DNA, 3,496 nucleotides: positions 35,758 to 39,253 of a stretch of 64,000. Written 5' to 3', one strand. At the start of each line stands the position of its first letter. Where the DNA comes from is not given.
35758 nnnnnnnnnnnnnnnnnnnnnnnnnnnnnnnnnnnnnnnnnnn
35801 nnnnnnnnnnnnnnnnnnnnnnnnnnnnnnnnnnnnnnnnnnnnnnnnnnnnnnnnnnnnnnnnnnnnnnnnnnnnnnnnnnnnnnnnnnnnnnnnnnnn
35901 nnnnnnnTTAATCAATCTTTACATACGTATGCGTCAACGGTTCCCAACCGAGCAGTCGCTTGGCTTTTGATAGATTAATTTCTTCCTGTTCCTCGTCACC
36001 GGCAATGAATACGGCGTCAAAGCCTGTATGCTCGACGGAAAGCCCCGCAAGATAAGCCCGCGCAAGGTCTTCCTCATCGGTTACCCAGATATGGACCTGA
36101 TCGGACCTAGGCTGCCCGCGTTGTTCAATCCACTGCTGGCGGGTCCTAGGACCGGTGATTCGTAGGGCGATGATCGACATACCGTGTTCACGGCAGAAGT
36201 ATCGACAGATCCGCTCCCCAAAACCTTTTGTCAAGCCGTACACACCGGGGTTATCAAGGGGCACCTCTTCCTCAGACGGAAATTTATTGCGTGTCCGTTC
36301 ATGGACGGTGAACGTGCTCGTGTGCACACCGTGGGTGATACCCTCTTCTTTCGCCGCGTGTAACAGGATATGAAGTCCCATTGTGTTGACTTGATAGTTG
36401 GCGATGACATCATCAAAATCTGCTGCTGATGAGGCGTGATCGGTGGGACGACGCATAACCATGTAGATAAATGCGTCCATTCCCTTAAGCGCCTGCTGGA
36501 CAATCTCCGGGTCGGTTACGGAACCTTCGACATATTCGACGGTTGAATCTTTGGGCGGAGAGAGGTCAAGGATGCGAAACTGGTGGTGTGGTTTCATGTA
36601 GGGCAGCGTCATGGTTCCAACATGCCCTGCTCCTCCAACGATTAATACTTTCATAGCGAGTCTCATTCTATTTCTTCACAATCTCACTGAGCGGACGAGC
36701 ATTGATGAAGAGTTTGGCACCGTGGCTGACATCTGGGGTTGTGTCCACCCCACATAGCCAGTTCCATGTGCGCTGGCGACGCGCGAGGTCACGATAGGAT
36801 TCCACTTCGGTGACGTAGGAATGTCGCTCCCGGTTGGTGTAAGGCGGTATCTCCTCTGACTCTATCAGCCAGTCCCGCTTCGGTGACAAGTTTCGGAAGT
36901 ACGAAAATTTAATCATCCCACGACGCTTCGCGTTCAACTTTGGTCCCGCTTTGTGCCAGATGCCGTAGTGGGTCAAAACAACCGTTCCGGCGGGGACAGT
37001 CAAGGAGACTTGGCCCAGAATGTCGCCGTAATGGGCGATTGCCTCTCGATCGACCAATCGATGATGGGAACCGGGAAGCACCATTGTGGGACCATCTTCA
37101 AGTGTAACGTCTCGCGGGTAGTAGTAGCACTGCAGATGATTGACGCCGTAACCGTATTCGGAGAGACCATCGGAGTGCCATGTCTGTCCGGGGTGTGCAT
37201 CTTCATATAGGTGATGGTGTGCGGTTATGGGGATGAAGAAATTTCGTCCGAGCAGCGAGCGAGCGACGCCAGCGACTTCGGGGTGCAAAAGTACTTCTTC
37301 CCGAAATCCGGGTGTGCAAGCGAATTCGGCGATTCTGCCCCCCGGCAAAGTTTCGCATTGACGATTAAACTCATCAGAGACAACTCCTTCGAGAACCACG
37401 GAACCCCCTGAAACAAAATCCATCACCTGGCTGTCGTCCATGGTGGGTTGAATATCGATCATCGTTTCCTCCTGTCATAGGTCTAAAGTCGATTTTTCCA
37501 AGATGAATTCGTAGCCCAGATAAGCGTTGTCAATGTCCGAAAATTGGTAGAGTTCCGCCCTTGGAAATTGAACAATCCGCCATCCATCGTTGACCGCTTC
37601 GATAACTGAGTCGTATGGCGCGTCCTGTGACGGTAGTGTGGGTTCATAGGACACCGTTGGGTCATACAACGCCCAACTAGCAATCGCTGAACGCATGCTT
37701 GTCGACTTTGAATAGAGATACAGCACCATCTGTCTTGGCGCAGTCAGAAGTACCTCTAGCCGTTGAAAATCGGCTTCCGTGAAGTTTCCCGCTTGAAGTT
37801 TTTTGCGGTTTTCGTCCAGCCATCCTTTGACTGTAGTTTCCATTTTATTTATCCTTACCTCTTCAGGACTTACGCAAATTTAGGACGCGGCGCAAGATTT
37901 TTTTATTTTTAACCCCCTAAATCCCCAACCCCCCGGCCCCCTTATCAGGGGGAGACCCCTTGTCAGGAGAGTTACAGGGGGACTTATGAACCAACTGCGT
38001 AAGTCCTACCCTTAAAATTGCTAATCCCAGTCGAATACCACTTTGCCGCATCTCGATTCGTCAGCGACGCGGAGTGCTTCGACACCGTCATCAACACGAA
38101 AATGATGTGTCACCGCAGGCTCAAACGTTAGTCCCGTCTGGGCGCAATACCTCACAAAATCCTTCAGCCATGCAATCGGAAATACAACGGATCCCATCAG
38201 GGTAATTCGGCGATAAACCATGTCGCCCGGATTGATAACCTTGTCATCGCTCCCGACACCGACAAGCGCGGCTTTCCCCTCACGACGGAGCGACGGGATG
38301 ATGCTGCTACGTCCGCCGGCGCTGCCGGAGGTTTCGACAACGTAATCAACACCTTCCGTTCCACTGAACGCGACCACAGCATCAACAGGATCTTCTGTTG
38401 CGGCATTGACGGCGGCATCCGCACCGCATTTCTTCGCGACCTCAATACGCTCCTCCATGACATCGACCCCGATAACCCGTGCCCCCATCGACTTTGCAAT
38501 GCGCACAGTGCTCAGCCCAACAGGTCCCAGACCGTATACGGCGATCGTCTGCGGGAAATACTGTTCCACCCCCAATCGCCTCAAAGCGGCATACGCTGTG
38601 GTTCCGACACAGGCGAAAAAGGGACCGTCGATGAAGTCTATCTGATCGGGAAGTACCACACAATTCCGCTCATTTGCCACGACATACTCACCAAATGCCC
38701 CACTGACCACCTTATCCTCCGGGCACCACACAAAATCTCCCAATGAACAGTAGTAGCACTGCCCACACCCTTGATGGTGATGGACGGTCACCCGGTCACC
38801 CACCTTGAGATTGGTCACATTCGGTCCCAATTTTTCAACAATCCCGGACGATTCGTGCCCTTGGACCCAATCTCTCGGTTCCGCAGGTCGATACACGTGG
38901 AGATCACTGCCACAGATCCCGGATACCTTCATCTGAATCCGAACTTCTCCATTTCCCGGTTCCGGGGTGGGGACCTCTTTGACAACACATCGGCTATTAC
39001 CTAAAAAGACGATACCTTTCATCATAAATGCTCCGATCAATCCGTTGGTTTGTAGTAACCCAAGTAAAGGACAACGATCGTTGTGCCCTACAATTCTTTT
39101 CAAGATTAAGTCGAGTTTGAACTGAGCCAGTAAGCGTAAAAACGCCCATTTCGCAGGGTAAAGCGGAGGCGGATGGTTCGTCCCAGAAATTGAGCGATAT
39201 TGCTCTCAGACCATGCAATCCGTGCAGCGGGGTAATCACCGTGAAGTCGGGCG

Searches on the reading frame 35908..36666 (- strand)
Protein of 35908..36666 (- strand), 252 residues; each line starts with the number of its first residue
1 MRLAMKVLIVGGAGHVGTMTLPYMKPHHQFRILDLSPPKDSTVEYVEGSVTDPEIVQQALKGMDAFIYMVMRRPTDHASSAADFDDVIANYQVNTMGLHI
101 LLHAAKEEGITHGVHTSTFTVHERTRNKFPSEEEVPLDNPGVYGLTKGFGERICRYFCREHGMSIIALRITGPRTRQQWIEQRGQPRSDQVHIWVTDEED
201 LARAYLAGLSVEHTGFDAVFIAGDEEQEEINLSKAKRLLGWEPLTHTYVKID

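Call 76: search_protein_families(library=pfam, proteins=[window:35908-36666:-], max_evalue=0.001)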
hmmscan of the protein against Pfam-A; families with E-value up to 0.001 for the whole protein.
window:35908-36666:- (252 aa): 6 families
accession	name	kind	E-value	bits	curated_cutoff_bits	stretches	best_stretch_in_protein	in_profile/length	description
PF01370.27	Epimerase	-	1.4e-14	54.6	20.9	1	7-171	1-170/240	NAD dependent epimerase/dehydratase family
PF13460.12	NAD_binding_10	-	1.6e-08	35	27.2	1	39-131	37-111/184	NAD(P)H-binding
PF16363.11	GDP_Man_Dehyd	-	8.6e-08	32.4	27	1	82-170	90-180/332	GDP-mannose 4,6 dehydratase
PF01073.25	3Beta_HSD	-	5.4e-07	29.3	22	1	8-124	1-122/280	3-beta hydroxysteroid dehydrogenase/isomerase family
PF05368.20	NmrA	-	5.6e-06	26.6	27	1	6-131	4-120/298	NmrA-like family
PF04321.23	RmlD_sub_bind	-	1e-05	25.2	27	1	5-161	1-143/287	RmlD substrate binding domain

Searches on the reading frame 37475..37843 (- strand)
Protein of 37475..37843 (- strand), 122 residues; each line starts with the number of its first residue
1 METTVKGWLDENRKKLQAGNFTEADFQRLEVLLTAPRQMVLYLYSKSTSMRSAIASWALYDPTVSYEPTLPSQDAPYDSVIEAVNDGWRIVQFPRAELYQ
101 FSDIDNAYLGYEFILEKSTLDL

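Call 32: search_protein_families(library=pfam, proteins=[window:37475-37843:-], max_evalue=0.01)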
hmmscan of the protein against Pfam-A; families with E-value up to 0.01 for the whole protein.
window:37475-37843:- (122 aa): 0 families

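Call 55: find_encoding_contigs(protein=window:37475-37843:-, flank=2500, max_places=10)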
Protein window:37475-37843:- (122 aa): 4 contigs read that carry it; 4 places shown.
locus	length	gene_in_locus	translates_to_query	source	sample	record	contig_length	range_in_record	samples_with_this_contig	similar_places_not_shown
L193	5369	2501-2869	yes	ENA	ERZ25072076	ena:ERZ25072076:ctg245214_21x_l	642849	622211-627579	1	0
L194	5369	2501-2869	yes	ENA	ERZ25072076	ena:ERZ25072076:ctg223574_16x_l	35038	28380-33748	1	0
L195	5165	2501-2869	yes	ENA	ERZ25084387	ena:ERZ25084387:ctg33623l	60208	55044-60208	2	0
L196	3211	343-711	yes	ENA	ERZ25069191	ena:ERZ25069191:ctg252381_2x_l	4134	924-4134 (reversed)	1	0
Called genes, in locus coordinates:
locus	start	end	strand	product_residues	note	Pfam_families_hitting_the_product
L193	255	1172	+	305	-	PF00589:Phage_integrase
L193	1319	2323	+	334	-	PF08240:ADH_N, PF16912:Glu_dehyd_C (weak), PF00107:ADH_zinc_N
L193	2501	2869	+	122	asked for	-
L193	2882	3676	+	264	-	PF05721:PhyH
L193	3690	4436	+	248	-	PF01073:3Beta_HSD (weak), PF01370:Epimerase, PF04321:RmlD_sub_bind (weak), PF05368:NmrA (weak), PF13460:NAD_binding_10 (weak), PF16363:GDP_Man_Dehyd (faint)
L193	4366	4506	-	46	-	-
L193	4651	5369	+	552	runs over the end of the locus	PF01839:FG-GAP (faint), PF13517:FG-GAP_3, PF07593:UnbV_ASPIC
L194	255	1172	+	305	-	PF00589:Phage_integrase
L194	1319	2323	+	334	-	PF08240:ADH_N, PF16912:Glu_dehyd_C (weak), PF00107:ADH_zinc_N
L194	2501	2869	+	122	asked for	-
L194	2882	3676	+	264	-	PF05721:PhyH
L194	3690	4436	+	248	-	PF01073:3Beta_HSD (weak), PF01370:Epimerase, PF04321:RmlD_sub_bind (weak), PF05368:NmrA (weak), PF13460:NAD_binding_10 (weak), PF16363:GDP_Man_Dehyd (faint)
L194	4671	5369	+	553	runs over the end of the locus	PF01839:FG-GAP (faint), PF13517:FG-GAP_3, PF07593:UnbV_ASPIC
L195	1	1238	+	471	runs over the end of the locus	-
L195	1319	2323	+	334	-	PF08240:ADH_N, PF16912:Glu_dehyd_C, PF00107:ADH_zinc_N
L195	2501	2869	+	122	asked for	-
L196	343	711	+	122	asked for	-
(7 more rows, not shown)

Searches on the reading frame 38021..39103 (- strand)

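Call 13: search_protein_families(library=pfam, proteins=[window:38021-39103:-])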
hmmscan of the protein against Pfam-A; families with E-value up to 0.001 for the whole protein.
window:38021-39103:- (360 aa): 5 families
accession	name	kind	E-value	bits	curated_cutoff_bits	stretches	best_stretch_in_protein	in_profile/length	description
PF00107.32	ADH_zinc_N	-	2.6e-26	92.5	31.8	1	194-308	1-115/129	Zinc-binding dehydrogenase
PF08240.17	ADH_N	-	7.8e-26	90.8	23.5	1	50-153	1-104/104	Alcohol dehydrogenase GroES-like domain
PF16912.11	Glu_dehyd_C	-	6.7e-08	32.7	34.9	1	181-307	28-155/211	Glucose dehydrogenase C-terminus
PF01262.27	AlaDh_PNT_C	-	6.8e-05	22.8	23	1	180-242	24-88/214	Alanine dehydrogenase/PNT, C-terminal domain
PF02826.25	2-Hacid_dh_C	-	0.00035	20.5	25.1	1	181-227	33-79/178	D-isomer specific 2-hydroxyacid dehydrogenase, NAD binding domain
